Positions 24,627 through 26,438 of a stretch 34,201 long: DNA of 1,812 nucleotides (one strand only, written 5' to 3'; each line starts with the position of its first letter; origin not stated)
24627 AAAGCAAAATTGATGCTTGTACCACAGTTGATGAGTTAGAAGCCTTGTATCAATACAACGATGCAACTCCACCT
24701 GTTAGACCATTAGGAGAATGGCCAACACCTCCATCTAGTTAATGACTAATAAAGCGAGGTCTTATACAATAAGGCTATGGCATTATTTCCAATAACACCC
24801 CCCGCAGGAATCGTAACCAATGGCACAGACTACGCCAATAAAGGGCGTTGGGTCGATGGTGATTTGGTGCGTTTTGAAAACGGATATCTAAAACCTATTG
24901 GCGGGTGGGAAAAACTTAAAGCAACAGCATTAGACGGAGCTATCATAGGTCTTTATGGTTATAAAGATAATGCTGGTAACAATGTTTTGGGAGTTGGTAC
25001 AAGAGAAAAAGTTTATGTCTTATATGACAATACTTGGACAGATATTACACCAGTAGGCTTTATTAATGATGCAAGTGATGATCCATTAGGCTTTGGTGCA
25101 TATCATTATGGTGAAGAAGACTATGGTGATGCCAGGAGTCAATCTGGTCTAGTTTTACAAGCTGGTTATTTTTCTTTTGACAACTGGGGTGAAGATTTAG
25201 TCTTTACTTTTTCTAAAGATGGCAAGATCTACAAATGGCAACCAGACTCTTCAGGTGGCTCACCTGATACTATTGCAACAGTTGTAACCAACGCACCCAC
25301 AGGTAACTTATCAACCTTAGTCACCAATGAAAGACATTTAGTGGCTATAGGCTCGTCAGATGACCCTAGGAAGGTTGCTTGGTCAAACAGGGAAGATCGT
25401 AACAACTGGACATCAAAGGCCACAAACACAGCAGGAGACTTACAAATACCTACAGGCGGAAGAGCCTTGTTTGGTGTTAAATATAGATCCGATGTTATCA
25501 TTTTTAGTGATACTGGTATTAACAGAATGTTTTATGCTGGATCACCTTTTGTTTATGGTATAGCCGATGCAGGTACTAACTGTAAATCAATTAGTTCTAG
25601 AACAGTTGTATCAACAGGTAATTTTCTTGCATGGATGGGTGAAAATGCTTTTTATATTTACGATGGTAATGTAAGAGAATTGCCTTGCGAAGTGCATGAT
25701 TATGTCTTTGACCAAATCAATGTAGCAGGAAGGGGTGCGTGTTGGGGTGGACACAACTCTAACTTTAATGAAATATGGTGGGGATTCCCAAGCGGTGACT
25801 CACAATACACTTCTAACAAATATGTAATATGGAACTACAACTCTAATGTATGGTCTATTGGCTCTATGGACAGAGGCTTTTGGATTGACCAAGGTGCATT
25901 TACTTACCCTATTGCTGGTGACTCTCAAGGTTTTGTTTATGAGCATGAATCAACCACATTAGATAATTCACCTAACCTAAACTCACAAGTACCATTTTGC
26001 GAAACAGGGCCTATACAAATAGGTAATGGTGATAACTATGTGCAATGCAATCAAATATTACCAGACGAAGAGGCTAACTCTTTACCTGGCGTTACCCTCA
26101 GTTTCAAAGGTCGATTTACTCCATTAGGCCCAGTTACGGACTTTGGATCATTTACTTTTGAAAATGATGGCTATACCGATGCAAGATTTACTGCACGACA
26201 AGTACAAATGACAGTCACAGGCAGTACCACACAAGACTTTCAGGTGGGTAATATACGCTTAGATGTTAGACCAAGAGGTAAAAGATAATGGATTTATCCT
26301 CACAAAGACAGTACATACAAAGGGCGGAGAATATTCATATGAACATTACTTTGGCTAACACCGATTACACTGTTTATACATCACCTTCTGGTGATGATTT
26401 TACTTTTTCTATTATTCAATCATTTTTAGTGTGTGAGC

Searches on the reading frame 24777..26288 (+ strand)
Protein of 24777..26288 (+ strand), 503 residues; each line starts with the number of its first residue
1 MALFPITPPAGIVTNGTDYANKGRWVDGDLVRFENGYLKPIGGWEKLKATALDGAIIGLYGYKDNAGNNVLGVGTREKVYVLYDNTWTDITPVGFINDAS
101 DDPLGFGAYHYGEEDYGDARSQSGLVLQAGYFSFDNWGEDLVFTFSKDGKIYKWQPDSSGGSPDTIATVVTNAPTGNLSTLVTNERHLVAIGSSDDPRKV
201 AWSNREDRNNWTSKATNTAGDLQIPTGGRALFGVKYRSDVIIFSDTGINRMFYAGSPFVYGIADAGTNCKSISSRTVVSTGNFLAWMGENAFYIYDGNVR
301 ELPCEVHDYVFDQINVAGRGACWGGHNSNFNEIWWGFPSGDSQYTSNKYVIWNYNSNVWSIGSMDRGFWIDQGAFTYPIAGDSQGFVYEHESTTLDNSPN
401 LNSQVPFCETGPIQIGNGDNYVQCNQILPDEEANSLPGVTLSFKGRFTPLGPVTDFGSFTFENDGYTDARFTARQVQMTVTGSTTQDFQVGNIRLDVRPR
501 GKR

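Call 27: search_protein_families(library=phrogs, proteins=[window:24777-26288:+], max_evalue=0.001)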
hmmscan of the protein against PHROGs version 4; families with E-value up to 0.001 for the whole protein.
window:24777-26288:+ (503 aa): 1 family
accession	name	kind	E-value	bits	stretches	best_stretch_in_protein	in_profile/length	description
phrog_3287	-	head and packaging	1.4e-70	239.6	1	4-503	6-524/524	virion structural protein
